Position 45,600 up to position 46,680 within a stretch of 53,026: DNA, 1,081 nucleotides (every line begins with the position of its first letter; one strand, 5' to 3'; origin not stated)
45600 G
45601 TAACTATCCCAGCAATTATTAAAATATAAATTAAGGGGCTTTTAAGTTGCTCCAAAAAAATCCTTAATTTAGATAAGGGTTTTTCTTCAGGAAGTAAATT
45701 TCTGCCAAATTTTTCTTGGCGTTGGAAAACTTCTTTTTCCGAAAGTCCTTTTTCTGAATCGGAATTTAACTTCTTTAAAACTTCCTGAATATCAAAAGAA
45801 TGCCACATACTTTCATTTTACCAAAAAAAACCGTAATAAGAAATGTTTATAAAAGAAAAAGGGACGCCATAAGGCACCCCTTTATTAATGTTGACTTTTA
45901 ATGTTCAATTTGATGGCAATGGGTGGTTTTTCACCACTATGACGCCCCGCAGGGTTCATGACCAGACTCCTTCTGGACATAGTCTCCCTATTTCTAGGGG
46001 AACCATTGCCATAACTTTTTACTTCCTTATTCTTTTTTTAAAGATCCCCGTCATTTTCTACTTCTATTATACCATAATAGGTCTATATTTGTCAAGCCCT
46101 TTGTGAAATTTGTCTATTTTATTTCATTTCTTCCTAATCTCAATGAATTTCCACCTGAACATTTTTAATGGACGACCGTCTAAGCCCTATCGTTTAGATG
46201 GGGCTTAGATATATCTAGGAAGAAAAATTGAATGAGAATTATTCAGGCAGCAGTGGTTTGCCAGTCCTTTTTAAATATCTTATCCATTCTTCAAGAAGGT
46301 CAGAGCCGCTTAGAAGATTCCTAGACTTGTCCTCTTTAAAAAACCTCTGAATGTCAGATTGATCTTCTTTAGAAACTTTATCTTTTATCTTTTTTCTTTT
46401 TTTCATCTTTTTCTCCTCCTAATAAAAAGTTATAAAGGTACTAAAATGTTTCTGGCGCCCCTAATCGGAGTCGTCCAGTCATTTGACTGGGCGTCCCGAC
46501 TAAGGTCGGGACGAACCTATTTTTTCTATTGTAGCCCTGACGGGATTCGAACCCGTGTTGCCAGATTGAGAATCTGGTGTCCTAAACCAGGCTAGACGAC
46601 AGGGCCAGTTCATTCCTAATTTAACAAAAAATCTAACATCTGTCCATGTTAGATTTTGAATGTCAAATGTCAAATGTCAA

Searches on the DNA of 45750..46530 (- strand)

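Call 4: search_rna_families(source=window, start=45750, end=46250, threshold=evalue, max_evalue=10, show_alignments=5)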
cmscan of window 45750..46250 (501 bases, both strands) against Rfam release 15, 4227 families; matches with E-value up to 10: 16.
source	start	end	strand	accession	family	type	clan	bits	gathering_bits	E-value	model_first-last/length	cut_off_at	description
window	45971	46081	-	RF01492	rli28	Gene; sRNA;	-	22.5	45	1.1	1-186/186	no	Listeria sRNA rli28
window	45826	45903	-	RF02434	SpF39_sRNA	Gene; sRNA;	-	21.9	60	2.7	1-109/109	no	Streptococcus sRNA SpF39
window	45850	45929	-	RF02059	STnc50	Gene; sRNA;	-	18.4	55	1.9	1-84/84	no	Salmonella enterica sRNA STnc40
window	45826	46070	-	RF01675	CrcZ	Gene; sRNA;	-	18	95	0.0091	1-398/398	no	Pseudomonas sRNA CrcZ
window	45846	45960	-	RF02502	Atu_C8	Gene; sRNA;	-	17.6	50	0.93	1-122/122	no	Rhizobiales sRNA Atu_C8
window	45849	45914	-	RF02029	sraA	Gene; sRNA;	-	17.5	56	5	1-95/95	no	sraA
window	45967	46046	+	RF00652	MIR478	Gene; miRNA;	-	17.2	50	4.6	1-91/91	no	MIR478 microRNA precursor family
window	46079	46132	-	RF02844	RefA9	Gene; antisense;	-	16.4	49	7.7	1-64/64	no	Enterococcus sRNA A9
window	45750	45886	+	RF04184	BTnc060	Gene; sRNA;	-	15.8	228.9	6.1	79-213/213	5'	Bacteroides sRNA BTnc060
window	45849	45885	-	RF00489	ctRNA_p42d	Gene; antisense;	-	15.5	50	2.1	1-46/46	no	ctRNA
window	45854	45991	-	RF00166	PrrB_RsmZ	Gene; sRNA;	CL00106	15.4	44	0.28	1-133/133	no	PrrB/RsmZ RNA family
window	45846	45934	+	RF01808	MicX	Gene; sRNA;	-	15.3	75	0.62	1-194/194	no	MicX Vibrio cholerae sRNA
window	46104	46229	+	RF00561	SNORA40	Gene; snRNA; snoRNA; HACA-box;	-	14.6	51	8.4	1-128/128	no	Small nucleolar RNA SNORA40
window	45969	46067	-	RF01964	RMST_3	Gene; lncRNA;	-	14.1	55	4.8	1-109/109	no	Rhabdomyosarcoma 2 associated transcript conserved region 3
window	45855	45983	-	RF01408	sraL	Gene; sRNA;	-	12.6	39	2.2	1-142/142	no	sraL Hfq binding RNA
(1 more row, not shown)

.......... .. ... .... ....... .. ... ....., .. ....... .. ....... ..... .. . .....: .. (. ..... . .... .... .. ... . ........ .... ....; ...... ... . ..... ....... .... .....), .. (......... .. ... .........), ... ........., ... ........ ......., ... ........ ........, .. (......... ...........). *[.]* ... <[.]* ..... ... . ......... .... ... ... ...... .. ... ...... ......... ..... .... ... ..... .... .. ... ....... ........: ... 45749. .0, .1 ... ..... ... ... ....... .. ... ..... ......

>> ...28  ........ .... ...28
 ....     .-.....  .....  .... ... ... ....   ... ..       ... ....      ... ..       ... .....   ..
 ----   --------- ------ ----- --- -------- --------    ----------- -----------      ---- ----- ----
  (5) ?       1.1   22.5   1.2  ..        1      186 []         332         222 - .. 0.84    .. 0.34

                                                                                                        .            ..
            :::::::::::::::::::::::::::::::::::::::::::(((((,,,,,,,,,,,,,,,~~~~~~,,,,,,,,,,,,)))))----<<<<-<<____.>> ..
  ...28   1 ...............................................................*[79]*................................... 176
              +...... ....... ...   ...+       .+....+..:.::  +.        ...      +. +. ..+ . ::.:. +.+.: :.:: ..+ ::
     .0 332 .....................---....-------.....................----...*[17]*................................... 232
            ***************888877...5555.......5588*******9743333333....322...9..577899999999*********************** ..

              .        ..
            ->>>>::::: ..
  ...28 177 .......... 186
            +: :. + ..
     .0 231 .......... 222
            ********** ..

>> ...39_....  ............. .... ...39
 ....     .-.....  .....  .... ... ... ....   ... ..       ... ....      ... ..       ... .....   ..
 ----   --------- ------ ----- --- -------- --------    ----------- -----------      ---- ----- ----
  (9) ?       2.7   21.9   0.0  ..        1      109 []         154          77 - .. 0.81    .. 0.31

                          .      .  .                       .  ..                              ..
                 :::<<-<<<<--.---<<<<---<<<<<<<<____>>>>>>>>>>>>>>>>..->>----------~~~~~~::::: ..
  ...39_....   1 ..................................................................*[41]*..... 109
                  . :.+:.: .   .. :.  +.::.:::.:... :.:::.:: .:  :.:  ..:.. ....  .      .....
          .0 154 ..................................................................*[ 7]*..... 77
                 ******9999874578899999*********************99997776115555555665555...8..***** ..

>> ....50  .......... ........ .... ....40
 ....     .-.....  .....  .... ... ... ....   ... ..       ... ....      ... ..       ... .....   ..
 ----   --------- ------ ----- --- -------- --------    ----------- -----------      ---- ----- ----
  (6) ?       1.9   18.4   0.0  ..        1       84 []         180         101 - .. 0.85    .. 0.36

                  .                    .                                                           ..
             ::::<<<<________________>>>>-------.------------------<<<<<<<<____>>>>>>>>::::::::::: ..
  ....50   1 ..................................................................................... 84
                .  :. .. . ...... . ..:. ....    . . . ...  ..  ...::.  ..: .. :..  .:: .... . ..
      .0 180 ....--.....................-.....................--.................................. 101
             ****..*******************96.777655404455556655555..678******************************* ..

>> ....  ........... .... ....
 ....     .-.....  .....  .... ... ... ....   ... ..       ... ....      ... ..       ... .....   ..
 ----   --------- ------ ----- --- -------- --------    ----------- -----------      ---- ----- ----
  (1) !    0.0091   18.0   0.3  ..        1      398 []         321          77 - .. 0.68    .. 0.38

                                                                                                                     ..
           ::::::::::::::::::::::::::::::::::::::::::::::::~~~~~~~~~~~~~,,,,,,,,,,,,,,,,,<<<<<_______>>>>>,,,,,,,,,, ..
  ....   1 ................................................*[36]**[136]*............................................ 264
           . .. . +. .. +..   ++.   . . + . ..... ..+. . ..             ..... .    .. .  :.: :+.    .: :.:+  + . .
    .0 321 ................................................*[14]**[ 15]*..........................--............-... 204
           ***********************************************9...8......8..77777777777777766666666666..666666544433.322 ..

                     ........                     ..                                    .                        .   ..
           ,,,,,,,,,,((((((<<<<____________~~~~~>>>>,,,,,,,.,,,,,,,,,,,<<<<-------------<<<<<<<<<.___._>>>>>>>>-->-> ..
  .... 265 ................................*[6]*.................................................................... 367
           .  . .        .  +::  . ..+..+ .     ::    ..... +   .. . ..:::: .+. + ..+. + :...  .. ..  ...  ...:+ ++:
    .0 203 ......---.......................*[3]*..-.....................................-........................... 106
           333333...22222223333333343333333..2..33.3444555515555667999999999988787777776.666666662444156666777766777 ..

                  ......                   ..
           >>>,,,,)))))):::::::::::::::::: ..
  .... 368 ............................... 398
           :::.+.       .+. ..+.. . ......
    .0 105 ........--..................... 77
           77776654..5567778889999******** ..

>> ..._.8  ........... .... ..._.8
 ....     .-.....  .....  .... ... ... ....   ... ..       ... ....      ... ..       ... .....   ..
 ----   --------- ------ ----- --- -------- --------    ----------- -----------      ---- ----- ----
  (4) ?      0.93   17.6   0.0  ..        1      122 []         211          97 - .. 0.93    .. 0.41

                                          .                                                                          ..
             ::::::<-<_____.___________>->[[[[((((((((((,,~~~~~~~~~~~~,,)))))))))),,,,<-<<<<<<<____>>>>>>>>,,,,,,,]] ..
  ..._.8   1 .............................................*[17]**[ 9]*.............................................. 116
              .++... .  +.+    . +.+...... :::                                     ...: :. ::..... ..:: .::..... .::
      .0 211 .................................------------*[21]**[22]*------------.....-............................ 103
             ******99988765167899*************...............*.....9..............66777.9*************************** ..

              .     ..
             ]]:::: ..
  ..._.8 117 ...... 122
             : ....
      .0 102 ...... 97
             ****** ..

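Call 22: build_rna_model(alignment_id=A1, structure=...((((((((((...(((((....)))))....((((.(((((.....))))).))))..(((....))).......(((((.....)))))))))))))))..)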
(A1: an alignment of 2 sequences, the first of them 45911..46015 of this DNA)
Model R1 built from alignment A1 (2 sequences, 105 columns); structure: as given.
model positions 105; base pairs 32; branch points 3; effective number of sequences 0.64; information 0.59 bits per position. Calibrated on 0.2 Mb of random sequence (short: E-values are rough).
structure used (alignment columns):
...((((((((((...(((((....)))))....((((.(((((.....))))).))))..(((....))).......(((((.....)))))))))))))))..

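Call 23: search_with_rna_model(model_id=R1, sources=[window, L001, L002, L003, L004, L005, L006, L007, L008, L009, L010, L011, L012, L013, L014, L015, L016, L017, L018, L019, L020, L021, L022, L023, L024, L025, L026, L027, L028, L029, L030, L031, L032, L033, L034, L035, L036, L037, L038, L039, L040, L041, L042, L043, L044, L045, L046, L047, L048, L049, L050, L051, L052, L053, L054, L055, L056, L057, L058, L059, L060, L061, L062, L063, L064, L065, L066, L067, L068, L069, L070, L071, L072, L073, L074, L075, L076, L077, L078, L079, L080], max_evalue=10, show_alignments=3)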
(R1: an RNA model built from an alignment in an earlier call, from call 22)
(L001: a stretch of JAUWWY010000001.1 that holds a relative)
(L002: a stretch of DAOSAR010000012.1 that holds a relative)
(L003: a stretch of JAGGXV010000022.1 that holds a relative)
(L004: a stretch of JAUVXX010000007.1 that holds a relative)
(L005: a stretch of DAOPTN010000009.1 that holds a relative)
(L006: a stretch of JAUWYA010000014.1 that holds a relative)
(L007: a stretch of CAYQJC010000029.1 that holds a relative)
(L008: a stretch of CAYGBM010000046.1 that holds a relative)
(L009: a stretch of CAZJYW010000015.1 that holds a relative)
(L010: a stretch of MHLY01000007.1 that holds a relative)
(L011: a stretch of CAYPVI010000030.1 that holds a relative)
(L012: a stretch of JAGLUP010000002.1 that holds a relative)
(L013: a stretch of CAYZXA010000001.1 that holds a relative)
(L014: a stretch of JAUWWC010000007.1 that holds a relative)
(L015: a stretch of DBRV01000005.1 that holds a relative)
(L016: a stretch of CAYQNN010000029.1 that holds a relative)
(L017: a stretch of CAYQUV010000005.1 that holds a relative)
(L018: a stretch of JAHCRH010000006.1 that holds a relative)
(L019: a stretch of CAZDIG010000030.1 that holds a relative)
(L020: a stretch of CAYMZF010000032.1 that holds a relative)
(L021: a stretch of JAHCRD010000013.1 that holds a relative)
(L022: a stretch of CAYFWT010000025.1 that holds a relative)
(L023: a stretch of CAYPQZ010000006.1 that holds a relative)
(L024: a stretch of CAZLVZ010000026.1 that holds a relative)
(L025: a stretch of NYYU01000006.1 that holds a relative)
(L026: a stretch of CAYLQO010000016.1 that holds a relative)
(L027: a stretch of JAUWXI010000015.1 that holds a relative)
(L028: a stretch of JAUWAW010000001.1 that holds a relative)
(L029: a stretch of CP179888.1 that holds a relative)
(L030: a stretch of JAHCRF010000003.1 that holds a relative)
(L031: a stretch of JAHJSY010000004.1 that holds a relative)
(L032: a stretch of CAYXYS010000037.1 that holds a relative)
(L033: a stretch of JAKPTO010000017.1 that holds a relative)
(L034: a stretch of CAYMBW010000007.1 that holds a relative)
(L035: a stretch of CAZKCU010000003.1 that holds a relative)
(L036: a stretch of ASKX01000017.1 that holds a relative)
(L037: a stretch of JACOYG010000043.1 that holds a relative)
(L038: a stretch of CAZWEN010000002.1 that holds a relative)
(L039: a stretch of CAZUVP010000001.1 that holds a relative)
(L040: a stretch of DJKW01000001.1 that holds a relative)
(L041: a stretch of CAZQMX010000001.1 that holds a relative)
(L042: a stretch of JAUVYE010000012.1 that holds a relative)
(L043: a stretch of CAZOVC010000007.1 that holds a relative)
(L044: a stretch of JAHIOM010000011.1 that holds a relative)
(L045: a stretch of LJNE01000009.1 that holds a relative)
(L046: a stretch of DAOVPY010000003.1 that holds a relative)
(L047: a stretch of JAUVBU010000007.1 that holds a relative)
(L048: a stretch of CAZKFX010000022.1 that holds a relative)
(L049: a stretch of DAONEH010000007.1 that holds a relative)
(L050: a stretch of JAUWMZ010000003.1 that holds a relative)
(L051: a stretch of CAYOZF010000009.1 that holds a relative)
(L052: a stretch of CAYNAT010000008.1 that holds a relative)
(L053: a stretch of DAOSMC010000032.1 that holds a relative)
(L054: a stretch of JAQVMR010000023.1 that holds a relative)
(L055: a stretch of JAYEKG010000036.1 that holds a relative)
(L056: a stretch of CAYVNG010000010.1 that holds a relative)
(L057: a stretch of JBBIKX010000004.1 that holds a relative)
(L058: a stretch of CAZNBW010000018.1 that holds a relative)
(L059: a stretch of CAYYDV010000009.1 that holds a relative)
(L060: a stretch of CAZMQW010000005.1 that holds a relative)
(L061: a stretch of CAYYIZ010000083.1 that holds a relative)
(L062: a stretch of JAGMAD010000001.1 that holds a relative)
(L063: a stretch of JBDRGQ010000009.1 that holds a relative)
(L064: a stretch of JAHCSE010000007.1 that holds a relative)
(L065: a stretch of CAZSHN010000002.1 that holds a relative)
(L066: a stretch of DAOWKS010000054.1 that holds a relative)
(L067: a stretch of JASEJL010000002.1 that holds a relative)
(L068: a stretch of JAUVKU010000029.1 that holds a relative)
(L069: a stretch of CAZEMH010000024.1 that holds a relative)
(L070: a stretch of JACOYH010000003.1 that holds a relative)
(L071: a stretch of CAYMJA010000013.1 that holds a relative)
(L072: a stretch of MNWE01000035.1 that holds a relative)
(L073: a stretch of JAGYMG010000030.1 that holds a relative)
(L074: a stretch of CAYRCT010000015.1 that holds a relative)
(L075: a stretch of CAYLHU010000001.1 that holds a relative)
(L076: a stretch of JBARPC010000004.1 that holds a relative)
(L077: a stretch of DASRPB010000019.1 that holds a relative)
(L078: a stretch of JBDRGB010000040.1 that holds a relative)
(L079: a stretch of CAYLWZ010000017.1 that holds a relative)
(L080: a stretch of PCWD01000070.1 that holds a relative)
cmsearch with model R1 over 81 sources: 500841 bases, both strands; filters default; matches with E-value up to 10: 1.
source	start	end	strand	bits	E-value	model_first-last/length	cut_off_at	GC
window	45911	46015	-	135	5.7e-28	1-105/105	no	0.5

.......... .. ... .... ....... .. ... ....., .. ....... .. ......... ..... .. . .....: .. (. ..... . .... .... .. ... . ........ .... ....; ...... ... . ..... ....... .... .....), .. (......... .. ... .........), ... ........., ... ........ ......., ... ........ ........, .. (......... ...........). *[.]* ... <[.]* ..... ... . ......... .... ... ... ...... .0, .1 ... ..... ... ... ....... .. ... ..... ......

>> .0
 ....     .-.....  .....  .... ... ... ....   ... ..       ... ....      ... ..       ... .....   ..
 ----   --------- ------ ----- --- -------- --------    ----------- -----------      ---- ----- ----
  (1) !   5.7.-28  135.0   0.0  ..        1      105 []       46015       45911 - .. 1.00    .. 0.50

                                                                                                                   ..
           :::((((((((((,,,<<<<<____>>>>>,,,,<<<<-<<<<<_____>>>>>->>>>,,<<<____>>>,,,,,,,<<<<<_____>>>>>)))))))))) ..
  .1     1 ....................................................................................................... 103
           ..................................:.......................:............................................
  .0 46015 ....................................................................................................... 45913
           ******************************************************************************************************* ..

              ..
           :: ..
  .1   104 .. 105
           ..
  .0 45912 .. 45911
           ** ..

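Call 34: search_with_rna_model(model_id=R1, source=L082, max_evalue=10, filters=off, show_alignments=2)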
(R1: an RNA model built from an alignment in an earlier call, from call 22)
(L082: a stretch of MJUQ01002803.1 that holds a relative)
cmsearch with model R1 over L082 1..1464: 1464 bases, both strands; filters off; matches with E-value up to 10: 15.
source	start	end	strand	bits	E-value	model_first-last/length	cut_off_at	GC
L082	656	694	+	10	0.071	1-105/105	no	0.56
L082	657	695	-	8.9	0.13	1-105/105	no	0.56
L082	581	611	+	6.3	0.48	1-105/105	no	0.61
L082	248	347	-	2.8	3.1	1-105/105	no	0.62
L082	466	554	-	2.6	3.5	1-105/105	no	0.54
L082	919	950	+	2.1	4.4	1-105/105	no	0.59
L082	117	161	-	2.1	4.5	1-105/105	no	0.33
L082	998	1027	+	1.8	5.2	1-105/105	no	0.47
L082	826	844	+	1.3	6.9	1-105/105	no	0.47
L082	1363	1397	+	1.1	7.5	1-105/105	no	0.6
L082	1341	1350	-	1.1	7.7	19-28/105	no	0.7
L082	1019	1103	-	0.9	8.5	1-105/105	no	0.47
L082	91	105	-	0.7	9.2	1-105/105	no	0.67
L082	729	759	+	0.7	9.3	1-105/105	no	0.55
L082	937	963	-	0.7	9.6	1-105/105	no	0.63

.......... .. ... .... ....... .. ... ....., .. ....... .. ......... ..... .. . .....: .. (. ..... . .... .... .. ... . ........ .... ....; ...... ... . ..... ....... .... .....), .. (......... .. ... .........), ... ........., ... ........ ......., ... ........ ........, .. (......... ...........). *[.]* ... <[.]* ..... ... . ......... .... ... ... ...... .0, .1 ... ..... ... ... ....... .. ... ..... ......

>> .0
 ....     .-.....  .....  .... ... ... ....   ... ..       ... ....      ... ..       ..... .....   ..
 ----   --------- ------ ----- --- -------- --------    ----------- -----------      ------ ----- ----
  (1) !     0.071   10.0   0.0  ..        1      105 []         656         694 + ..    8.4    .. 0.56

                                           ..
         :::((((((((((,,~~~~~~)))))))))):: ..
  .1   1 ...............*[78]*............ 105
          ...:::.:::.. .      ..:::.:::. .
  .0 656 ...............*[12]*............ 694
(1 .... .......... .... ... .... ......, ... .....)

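Call 58: search_rna_families(source=window, start=45900, end=46025, threshold=evalue, max_evalue=10, show_alignments=0)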
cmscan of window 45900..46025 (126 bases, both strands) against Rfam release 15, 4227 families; matches with E-value up to 10: 2.
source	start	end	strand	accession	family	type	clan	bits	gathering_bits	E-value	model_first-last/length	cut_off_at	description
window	45903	45934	-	RF01331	CRISPR-DR18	Gene; CRISPR;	-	13.5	50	4.1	1-37/37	no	CRISPR RNA direct repeat element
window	45953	45978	+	RF01158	SNORD108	Gene; snRNA; snoRNA; CD-box;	-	13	46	4.8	1-71/71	no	Small nucleolar RNA SNORD108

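Call 63: search_dna_similar(query=window:45809-46530:-, collection=phages, mode=distant, max_evalue=0.01, max_rows=5)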
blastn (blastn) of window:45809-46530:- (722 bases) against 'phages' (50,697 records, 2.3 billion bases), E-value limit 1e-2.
No match.

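Call 64: search_dna_similar(query=window:45809-46530:-, collection=plasmids, mode=distant, max_evalue=0.01, max_rows=5)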
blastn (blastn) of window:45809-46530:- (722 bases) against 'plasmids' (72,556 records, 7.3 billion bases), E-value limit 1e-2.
No match.
